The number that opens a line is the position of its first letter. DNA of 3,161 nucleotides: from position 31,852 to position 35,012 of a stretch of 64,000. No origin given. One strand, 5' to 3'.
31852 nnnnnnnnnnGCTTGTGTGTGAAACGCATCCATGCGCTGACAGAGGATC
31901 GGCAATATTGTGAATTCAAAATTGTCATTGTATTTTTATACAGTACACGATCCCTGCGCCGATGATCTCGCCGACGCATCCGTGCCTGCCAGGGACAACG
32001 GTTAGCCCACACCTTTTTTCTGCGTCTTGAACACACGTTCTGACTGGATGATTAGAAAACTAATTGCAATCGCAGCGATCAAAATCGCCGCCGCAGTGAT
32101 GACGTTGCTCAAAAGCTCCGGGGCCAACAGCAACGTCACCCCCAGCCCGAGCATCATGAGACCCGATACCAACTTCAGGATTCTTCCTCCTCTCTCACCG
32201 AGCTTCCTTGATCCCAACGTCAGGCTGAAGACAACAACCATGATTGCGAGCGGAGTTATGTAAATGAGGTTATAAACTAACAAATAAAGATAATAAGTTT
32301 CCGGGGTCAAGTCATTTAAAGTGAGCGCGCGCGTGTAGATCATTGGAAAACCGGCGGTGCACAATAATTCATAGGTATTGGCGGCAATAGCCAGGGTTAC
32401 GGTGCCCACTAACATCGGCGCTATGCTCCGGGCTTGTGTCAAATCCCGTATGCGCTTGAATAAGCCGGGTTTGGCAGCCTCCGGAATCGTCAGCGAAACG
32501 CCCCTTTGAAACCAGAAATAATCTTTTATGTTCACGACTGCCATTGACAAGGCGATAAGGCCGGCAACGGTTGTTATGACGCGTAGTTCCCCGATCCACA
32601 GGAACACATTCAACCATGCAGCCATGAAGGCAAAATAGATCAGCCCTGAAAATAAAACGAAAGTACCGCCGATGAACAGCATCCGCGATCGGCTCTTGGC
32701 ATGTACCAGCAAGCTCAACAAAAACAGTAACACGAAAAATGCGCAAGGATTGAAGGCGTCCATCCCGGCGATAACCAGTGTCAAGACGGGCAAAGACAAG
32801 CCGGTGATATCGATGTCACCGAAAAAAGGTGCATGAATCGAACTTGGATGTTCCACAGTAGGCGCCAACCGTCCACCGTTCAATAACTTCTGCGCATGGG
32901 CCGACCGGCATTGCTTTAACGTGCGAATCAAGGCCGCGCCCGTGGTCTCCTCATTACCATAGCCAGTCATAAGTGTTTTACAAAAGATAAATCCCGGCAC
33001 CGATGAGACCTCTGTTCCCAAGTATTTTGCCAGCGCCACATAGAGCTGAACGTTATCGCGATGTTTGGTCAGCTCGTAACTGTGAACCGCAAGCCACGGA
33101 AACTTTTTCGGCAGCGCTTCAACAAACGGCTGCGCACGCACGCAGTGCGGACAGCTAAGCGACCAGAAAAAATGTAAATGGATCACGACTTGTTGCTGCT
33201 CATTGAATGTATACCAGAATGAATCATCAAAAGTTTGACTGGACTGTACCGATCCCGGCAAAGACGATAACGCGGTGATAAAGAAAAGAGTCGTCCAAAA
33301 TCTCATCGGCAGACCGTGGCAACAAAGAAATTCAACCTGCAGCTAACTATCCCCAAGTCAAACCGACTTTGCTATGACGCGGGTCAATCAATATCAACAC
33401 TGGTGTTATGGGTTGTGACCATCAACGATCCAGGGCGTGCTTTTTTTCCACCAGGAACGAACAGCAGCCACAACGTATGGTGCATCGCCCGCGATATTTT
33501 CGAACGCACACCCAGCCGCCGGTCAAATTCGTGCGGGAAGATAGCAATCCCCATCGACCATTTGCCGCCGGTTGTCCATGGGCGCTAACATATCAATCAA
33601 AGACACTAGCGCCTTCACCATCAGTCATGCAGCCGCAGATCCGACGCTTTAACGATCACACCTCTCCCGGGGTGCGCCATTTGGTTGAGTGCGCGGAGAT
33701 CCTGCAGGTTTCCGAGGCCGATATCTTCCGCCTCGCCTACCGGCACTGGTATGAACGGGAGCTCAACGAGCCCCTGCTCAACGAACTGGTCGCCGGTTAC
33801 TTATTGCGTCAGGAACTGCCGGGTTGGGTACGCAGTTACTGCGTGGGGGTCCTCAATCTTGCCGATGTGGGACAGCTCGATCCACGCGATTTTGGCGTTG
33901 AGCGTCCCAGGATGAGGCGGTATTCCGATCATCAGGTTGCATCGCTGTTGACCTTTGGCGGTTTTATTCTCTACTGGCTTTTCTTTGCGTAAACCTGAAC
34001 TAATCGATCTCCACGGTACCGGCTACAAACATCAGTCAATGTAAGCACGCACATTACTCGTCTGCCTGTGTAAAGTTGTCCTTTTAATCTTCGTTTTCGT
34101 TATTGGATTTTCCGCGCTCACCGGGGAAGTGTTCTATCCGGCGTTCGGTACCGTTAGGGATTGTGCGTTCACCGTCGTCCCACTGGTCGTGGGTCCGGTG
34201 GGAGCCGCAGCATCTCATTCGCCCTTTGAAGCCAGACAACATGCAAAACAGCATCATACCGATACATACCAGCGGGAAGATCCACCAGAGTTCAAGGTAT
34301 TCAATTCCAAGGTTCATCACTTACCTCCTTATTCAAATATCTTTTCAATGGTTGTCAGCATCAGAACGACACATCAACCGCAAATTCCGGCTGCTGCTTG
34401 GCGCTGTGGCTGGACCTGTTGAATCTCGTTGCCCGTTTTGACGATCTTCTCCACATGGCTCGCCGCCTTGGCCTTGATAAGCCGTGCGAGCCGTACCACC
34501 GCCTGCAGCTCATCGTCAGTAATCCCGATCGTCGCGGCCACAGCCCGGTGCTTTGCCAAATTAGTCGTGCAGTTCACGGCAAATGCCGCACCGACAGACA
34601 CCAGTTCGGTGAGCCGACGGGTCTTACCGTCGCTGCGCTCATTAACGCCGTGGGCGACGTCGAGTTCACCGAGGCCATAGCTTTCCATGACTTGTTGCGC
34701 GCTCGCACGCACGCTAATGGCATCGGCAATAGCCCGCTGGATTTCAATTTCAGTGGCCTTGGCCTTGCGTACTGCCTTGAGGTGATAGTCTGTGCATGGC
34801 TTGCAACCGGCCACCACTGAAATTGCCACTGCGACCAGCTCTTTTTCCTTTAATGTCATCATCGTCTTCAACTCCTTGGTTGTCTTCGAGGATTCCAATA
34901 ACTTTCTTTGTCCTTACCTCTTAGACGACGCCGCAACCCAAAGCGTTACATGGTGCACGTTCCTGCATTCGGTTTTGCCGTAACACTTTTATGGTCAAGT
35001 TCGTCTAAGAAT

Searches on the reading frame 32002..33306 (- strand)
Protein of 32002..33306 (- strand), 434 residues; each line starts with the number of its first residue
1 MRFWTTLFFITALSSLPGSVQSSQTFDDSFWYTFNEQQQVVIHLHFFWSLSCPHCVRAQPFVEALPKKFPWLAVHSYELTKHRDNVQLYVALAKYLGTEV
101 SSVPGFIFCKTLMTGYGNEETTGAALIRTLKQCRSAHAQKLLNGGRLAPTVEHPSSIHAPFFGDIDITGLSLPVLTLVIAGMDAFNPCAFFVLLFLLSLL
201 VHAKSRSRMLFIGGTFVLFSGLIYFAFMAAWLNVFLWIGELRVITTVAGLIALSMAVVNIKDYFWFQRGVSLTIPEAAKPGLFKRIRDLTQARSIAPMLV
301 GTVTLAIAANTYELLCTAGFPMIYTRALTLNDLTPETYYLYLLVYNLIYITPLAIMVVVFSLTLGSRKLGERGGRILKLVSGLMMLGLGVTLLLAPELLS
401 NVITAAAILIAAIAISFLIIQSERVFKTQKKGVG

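Call 5: search_protein_families(library=pfam, proteins=[window:32002-33306:-], max_evalue=0.01)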
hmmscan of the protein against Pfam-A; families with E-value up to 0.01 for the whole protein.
window:32002-33306:- (434 aa): 0 families

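Call 7: search_protein_families(library=ncbifam, proteins=[window:32002-33306:-], max_evalue=0.01)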
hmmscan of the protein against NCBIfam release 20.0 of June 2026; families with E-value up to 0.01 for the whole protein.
window:32002-33306:- (434 aa): 0 families

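Call 63: search_solved_structures(query=window:32002-33306:-, max_evalue=1)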
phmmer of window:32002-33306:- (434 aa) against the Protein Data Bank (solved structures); distinct sequences matched with E-value up to 1: 5.
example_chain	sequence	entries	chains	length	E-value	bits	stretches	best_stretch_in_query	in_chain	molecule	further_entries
2kzy_A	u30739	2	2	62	0.12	14.8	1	98-150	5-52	Zfand5 protein (Zinc finger protein 216 (Predicted), isoform CRA_a)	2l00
1jhb_A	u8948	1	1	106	0.4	13.1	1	47-92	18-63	GLUTAREDOXIN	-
4rqr_A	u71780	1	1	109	0.43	13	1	47-92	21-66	Glutaredoxin-1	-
4v6u_Bk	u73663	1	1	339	0.72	12.3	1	286-423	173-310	Acidic ribosomal protein P0 homolog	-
3hz4_A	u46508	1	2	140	0.97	11.9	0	24-74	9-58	Thioredoxin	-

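Call 65: search_protein_families(library=pfam, proteins=[window:32002-33306:-], max_evalue=5)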
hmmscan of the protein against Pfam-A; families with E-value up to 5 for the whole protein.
window:32002-33306:- (434 aa): 0 families

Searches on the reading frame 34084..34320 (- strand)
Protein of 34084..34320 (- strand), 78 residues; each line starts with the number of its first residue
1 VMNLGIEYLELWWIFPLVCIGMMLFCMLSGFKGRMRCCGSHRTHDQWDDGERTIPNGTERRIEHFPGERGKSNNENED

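Call 5: search_protein_families(library=pfam, proteins=[window:34084-34320:-], max_evalue=0.01)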
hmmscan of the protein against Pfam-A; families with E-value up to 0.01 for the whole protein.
window:34084-34320:- (78 aa): 0 families

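Call 7: search_protein_families(library=ncbifam, proteins=[window:34084-34320:-], max_evalue=0.01)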
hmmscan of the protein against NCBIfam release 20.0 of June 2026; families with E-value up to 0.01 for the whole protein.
window:34084-34320:- (78 aa): 0 families

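Call 65: search_protein_families(library=pfam, proteins=[window:34084-34320:-], max_evalue=5)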
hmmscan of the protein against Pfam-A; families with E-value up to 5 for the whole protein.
window:34084-34320:- (78 aa): 2 families
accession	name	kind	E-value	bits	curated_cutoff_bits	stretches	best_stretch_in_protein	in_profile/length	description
PF11669.13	WBP-1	-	0.093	13.8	28.1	1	8-49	18-56/102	WW domain-binding protein 1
PF14979.11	TMEM52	-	0.14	12.5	26.4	1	7-48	5-45/132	Transmembrane 52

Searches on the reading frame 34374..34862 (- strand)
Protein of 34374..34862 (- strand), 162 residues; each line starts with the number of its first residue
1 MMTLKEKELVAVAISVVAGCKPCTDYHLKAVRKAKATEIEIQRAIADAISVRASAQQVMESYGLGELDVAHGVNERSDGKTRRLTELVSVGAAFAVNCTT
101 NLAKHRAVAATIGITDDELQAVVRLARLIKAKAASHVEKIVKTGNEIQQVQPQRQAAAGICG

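Call 5: search_protein_families(library=pfam, proteins=[window:34374-34862:-], max_evalue=0.01)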
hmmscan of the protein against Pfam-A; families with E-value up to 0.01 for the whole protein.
window:34374-34862:- (162 aa): 1 family
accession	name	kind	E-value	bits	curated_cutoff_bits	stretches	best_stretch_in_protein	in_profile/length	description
PF02627.25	CMD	-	2.9e-18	66.1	23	2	3-55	21-73/84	Carboxymuconolactone decarboxylase family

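Call 7: search_protein_families(library=ncbifam, proteins=[window:34374-34862:-], max_evalue=0.01)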
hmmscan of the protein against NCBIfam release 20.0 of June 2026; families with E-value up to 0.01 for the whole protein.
window:34374-34862:- (162 aa): 8 families
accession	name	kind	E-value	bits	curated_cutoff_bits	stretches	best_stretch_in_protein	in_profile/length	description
NF041047.1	GSU3128_fam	equivalog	5.4e-16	58.4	110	2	80-123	20-60/84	GSU3128 family (seleno)protein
NF041537.1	ArsM_AhpD_UU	exception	2.4e-13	49.6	510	2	4-62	283-341/345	arsenite methyltransferase/AhpD domain selenoprotein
NF045649.1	2X_seleno_MduS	exception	1.9e-12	46.8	380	1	4-56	253-305/338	methyltransferase domain-containing selenoprotein MduS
TIGR00778.1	ahpD_dom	domain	1.8e-11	43.3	27.8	1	5-49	6-50/51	alkylhydroperoxidase AhpD family core domain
TIGR00777.1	ahpD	subfamily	7.4e-06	25.9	191.95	1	8-58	118-168/177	alkylhydroperoxidase, AhpD family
TIGR01926.1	peroxid_rel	subfamily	0.00031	20.6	81.8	1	5-58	64-118/178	peroxidase-related enzyme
TIGR02425.1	decarb_PcaC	equivalog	0.0011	19.1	155.7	0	43-124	23-97/123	4-carboxymuconolactone decarboxylase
TIGR04169.1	perox_w_seleSAM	hypoth_equivalog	0.0017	18.4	120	1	2-58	39-95/109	arsenosugar biosynthesis-associated peroxidase-like protein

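Call 44: search_solved_structures(query=window:34374-34862:-, max_evalue=0.001)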
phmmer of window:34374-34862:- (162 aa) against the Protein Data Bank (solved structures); distinct sequences matched with E-value up to 0.001: 2.
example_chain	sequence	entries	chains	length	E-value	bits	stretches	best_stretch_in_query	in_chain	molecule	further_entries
7y4r_A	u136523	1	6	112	1.5e-06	31.7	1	4-60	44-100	CMD domain-containing protein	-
3bey_A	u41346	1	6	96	0.00019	24.8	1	76-135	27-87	Conserved protein O27018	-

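Call 52: find_homologous_proteins(query=window:34374-34862:-, max_evalue=1e-8)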
Query window:34374-34862:- (162 aa): 119 proteins with E <= 1e-8 among 620 candidates.
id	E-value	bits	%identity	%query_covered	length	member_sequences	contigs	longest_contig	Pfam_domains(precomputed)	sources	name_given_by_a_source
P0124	4.9e-94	330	100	100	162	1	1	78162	PF02627.26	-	-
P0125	1.5e-70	254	77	100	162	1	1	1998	PF02627.26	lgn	-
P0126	5.8e-69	248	78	99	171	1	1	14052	PF02627.26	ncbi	-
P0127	5.3e-62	226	69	100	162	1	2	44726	PF02627.26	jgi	jgi:AhpD family alkylhydroperoxidase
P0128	1.9e-54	201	61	99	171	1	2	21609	PF02627.26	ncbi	-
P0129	8.6e-51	190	60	99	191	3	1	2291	PF02627.26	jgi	jgi:AhpD family alkylhydroperoxidase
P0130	1.9e-43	166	55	99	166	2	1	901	PF02627.26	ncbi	-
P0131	2.4e-43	165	55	99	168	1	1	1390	PF02627.26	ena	-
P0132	3.7e-42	162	49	99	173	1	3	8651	PF02627.26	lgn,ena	-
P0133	1.2e-41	160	54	99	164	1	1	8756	PF02627.26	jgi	jgi:AhpD family alkylhydroperoxidase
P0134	1.7e-41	159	49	98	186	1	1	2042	PF02627.26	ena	-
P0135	6.2e-41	158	55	90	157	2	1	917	PF02627.26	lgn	-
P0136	1.0e-40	157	54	93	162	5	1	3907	PF02627.26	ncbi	-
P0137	2.4e-40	156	54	99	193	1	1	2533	PF02627.26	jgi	jgi:AhpD family alkylhydroperoxidase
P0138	2.7e-40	156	49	99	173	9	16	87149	PF02627.26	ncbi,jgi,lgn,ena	jgi:AhpD family alkylhydroperoxidase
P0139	1.0e-39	154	58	86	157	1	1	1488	PF02627.26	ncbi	-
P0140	3.8e-39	152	52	99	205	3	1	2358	PF02627.26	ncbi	-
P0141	1.9e-38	150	53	96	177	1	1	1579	PF02627.26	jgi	-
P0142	4.1e-38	149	50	99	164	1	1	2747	PF02627.26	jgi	jgi:AhpD family alkylhydroperoxidase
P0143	5.0e-38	148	56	86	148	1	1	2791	PF02627.26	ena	-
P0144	8.6e-38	147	56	86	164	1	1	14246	PF02627.26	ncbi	-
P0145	2.1e-37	146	52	98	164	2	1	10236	PF02627.26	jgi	jgi:AhpD family alkylhydroperoxidase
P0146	2.1e-37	146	49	94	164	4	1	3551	PF02627.26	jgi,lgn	jgi:AhpD family alkylhydroperoxidase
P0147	2.7e-37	146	49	99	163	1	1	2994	PF02627.26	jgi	jgi:AhpD family alkylhydroperoxidase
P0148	4.7e-37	145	51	99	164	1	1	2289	PF02627.26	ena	-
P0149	5.1e-37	145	50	99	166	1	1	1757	PF02627.26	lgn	-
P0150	5.3e-37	145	50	99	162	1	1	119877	PF02627.26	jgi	jgi:AhpD family alkylhydroperoxidase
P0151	7.3e-37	144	50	99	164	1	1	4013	PF02627.26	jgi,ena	-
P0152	7.9e-37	144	49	99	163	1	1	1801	PF02627.26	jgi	jgi:AhpD family alkylhydroperoxidase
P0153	1.2e-36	144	56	86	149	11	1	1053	PF02627.26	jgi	-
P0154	1.4e-36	144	50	90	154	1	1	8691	PF02627.26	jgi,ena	-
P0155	1.6e-36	143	54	86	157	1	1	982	PF02627.26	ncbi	-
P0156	1.7e-36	143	49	99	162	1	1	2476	PF02627.26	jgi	-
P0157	2.0e-36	143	49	99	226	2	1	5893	PF02627.26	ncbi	-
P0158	2.7e-36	143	52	85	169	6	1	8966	PF02627.26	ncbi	-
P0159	2.8e-36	143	56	86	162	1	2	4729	PF02627.26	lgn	-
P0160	2.9e-36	143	48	93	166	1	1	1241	PF02627.26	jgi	jgi:AhpD family alkylhydroperoxidase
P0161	2.9e-36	143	52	90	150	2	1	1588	PF02627.26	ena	-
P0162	2.9e-36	143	56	83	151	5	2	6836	PF02627.26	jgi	jgi:AhpD family alkylhydroperoxidase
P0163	3.2e-36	142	53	85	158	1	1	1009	PF02627.26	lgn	-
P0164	3.6e-36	142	56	86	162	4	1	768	PF02627.26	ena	-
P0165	3.9e-36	142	52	88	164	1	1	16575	PF02627.26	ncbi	-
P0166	5.6e-36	142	52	87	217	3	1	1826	PF02627.26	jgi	jgi:AhpD family alkylhydroperoxidase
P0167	6.1e-36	142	48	99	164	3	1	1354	PF02627.26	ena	-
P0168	8.2e-36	141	48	99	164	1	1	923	PF02627.26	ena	-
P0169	8.8e-36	141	49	90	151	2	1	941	PF02627.26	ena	-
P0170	1.1e-35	141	48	99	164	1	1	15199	PF02627.26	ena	-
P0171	1.2e-35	141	53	86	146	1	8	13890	PF02627.26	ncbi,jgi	jgi:AhpD family alkylhydroperoxidase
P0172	1.2e-35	141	48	99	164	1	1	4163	PF02627.26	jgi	-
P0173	1.4e-35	140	48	99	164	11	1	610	PF02627.26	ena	-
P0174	1.6e-35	140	56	85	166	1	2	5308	PF02627.26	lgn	-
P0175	1.6e-35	140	51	89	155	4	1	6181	PF02627.26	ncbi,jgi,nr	ncbi:MAG: carboxymuconolactone decarboxylase family protein [Gammaproteobacteria bacterium]|nr:carbo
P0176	2.7e-35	139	54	85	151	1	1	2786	PF02627.26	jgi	jgi:AhpD family alkylhydroperoxidase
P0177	2.9e-35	139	51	88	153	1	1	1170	PF02627.26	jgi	jgi:AhpD family alkylhydroperoxidase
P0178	6.5e-35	138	54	86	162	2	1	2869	PF02627.26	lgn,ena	-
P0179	7.7e-35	138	51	88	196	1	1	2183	PF02627.26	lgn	-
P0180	8.9e-35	138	50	87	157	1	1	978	PF02627.26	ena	-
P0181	9.4e-35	138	51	88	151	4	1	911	PF02627.26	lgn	-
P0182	2.3e-34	136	48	90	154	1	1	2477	PF02627.26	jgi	jgi:AhpD family alkylhydroperoxidase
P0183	3.6e-34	136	50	90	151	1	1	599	PF02627.26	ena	-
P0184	4.1e-34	136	50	90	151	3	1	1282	PF02627.26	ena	-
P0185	4.5e-34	135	51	97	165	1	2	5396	PF02627.26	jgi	jgi:AhpD family alkylhydroperoxidase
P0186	4.9e-34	135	50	90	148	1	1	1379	PF02627.26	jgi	jgi:AhpD family alkylhydroperoxidase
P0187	6.6e-34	135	53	84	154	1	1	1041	PF02627.26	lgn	-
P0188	7.0e-34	135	49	90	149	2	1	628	PF02627.26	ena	-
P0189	1.2e-33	134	51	89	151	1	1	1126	PF02627.26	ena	-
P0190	1.3e-33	134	55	80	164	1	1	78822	PF02627.26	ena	-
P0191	1.5e-33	134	48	99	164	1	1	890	PF02627.26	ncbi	-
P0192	2.3e-33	133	47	90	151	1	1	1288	PF02627.26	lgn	-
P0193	3.1e-33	133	49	90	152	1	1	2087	PF02627.26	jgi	jgi:AhpD family alkylhydroperoxidase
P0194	3.1e-33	133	47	88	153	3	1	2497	PF02627.26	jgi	jgi:AhpD family alkylhydroperoxidase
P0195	3.8e-33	132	51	86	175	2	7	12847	PF02627.26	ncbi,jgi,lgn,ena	jgi:AhpD family alkylhydroperoxidase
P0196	4.0e-33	132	50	88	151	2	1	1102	PF02627.26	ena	-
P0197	4.4e-33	132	49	90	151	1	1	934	PF02627.26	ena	-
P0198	1.2e-32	131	48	90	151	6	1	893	PF02627.26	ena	-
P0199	1.3e-32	131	47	90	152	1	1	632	PF02627.26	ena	-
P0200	1.5e-32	131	50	88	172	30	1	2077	PF02627.26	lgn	-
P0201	2.1e-32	130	48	90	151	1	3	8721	PF02627.26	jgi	jgi:AhpD family alkylhydroperoxidase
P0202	2.2e-32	130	53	86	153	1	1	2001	PF02627.26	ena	-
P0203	3.1e-32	129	49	90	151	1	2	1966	PF02627.26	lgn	-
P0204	5.2e-32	129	50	86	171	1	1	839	PF02627.26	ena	-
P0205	5.3e-32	129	47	90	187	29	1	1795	PF02627.26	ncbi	-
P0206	5.6e-32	129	47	90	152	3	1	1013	PF02627.26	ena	-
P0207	6.1e-32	129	54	83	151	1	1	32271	PF02627.26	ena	-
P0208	9.0e-32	128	49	90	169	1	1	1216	PF02627.26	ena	-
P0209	9.2e-32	128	48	90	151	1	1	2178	PF02627.26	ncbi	-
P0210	1.0e-31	128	52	90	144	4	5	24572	PF02627.26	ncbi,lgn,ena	-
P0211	1.2e-31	128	48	86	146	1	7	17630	PF02627.26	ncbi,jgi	ncbi:MAG: carboxymuconolactone decarboxylase family protein [Planctomycetota bacterium]|jgi:AhpD fam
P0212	1.4e-31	127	45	90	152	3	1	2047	PF02627.26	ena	-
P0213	1.4e-31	127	51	86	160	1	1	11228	PF02627.26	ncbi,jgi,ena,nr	ncbi:MAG: carboxymuconolactone decarboxylase family protein [Gammaproteobacteria bacterium]|nr:carbo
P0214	2.8e-31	126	46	88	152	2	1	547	PF02627.26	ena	-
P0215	3.9e-31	126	49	90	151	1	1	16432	PF02627.26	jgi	jgi:AhpD family alkylhydroperoxidase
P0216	7.0e-31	125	46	90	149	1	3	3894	PF02627.26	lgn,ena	-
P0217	7.8e-31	125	46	90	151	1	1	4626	PF02627.26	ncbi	-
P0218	1.0e-30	125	48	86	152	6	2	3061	PF02627.26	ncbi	-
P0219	1.0e-30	125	49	90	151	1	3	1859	PF02627.26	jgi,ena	-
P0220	1.2e-30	124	48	86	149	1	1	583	PF02627.26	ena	-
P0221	3.5e-30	123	47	86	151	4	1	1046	PF02627.26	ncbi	-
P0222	3.9e-30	123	45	90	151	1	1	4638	PF02627.26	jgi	jgi:AhpD family alkylhydroperoxidase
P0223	5.4e-30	122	45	90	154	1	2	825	PF02627.26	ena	-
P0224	6.1e-30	122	47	94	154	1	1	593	PF02627.26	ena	-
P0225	8.6e-30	122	47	88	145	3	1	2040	PF02627.26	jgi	jgi:AhpD family alkylhydroperoxidase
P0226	2.3e-29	120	48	86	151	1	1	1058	PF02627.26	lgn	-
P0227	5.0e-29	119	45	90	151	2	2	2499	PF02627.26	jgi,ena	-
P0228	6.1e-28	116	43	93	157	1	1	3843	PF02627.26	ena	-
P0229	7.6e-28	115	44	98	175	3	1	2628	PF02627.26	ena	-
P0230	1.6e-27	114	45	96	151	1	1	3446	PF02627.26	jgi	jgi:AhpD family alkylhydroperoxidase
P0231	9.4e-27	112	49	83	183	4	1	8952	PF02627.26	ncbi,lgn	-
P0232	1.4e-26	111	47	87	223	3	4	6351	PF02627.26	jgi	jgi:AhpD family alkylhydroperoxidase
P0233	5.3e-26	109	45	85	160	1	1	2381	PF02627.26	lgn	-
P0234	8.8e-26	109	46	86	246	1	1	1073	PF02627.26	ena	-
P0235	1.6e-24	105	46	86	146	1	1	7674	PF02627.26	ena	-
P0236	1.6e-24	104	44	98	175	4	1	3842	PF02627.26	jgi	-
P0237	7.0e-24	102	45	86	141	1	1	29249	PF02627.26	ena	-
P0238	2.3e-23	101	46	80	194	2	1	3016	PF02627.26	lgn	-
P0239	3.6e-23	100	48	70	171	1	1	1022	PF02627.26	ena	-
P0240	1.0e-21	95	47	67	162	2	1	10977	PF02627.26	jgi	-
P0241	1.1e-21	95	47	81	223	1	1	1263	PF02627.26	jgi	jgi:AhpD family alkylhydroperoxidase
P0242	1.2e-16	79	50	59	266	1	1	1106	PF02627.26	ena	-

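Call 53: find_encoding_contigs(protein=P0138, flank=4000, max_places=2)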
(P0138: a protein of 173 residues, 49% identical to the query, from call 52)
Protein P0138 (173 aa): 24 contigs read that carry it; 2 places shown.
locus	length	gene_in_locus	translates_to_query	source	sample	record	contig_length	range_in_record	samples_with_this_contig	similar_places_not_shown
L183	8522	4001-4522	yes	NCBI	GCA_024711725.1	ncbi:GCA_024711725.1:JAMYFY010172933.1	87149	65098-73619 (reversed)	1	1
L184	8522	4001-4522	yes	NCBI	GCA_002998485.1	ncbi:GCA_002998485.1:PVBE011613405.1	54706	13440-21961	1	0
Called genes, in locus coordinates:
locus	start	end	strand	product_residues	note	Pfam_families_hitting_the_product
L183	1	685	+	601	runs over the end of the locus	PF06213:CobT, PF11775:CobT_C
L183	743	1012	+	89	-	-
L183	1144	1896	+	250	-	PF05494:MlaC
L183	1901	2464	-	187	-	PF04542:Sigma70_r2, PF08281:Sigma70_r4_2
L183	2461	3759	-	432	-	PF00211:Guanylate_cyc (weak)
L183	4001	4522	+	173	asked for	PF02627:CMD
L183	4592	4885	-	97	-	PF00830:Ribosomal_L28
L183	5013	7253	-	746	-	PF03971:IDH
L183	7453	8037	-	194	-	PF18306:LDcluster4, PF03641:Lysine_decarbox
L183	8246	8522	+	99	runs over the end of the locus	PF01322:Cytochrom_C_2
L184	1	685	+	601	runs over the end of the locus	PF06213:CobT, PF11775:CobT_C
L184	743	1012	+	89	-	-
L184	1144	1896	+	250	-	PF05494:MlaC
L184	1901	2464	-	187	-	PF04542:Sigma70_r2, PF08281:Sigma70_r4_2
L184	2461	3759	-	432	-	PF00211:Guanylate_cyc (weak)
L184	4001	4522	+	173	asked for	PF02627:CMD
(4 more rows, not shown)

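Call 54: find_encoding_contigs(protein=P0150, flank=4000, max_places=1)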
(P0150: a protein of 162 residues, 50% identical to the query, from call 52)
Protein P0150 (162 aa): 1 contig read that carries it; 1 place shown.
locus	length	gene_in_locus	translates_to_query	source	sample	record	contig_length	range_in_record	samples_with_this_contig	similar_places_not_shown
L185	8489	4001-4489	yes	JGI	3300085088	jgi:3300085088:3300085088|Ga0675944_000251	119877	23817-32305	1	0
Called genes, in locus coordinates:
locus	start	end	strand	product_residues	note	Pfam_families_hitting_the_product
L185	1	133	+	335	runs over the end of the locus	PF00528:BPD_transp_1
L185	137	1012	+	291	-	PF00528:BPD_transp_1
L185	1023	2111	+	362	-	PF00005:ABC_tran, PF13304:AAA_21 (faint), PF17912:OB_MalK (weak), PF08402:TOBE_2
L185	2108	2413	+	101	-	-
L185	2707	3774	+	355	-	PF00211:Guanylate_cyc, PF04828:GFA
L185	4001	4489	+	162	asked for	PF02627:CMD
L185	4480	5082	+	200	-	PF04542:Sigma70_r2, PF08281:Sigma70_r4_2, PF04545:Sigma70_r4 (weak)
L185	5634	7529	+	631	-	PF00353:HemolysinCabind, PF13448:DUF4114, PF00353:HemolysinCabind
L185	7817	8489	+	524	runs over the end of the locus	PF25919:BSH_CusB (faint), PF25973:BSH_CzcB (faint)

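Call 55: find_encoding_contigs(protein=P0190, flank=4000, max_places=1)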
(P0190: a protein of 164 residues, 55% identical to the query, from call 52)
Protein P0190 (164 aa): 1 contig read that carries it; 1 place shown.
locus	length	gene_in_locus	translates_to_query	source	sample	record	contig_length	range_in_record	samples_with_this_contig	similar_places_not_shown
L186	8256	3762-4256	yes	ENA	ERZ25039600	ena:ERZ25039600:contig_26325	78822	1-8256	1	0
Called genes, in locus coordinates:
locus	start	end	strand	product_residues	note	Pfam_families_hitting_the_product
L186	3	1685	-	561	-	?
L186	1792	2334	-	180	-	PF00440:TetR_N (weak)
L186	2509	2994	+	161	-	PF13622:4HBT_3, PF03061:4HBT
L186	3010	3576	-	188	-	PF04542:Sigma70_r2, PF08281:Sigma70_r4_2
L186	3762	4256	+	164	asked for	PF02627:CMD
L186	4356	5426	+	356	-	PF00561:Abhydrolase_1, PF12146:Hydrolase_4 (weak), PF12697:Abhydrolase_6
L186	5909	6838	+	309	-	PF12228:DUF3604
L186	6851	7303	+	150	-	-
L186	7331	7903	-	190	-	PF16697:Yop-YscD_cpl, PF00498:FHA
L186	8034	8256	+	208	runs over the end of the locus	PF00440:TetR_N, PF13977:TetR_C_6, PF17922:TetR_C_17 (weak)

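Call 65: search_protein_families(library=pfam, proteins=[L183:2461-3759:-], max_evalue=5)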
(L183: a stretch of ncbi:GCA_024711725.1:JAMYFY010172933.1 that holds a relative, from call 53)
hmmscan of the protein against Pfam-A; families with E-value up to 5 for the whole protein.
L183:2461-3759:- (432 aa): 1 family
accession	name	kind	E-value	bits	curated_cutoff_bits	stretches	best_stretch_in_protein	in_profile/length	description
PF00211.25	Guanylate_cyc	-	6.6e-06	26.3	21.9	1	227-402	11-172/183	Adenylate and Guanylate cyclase catalytic domain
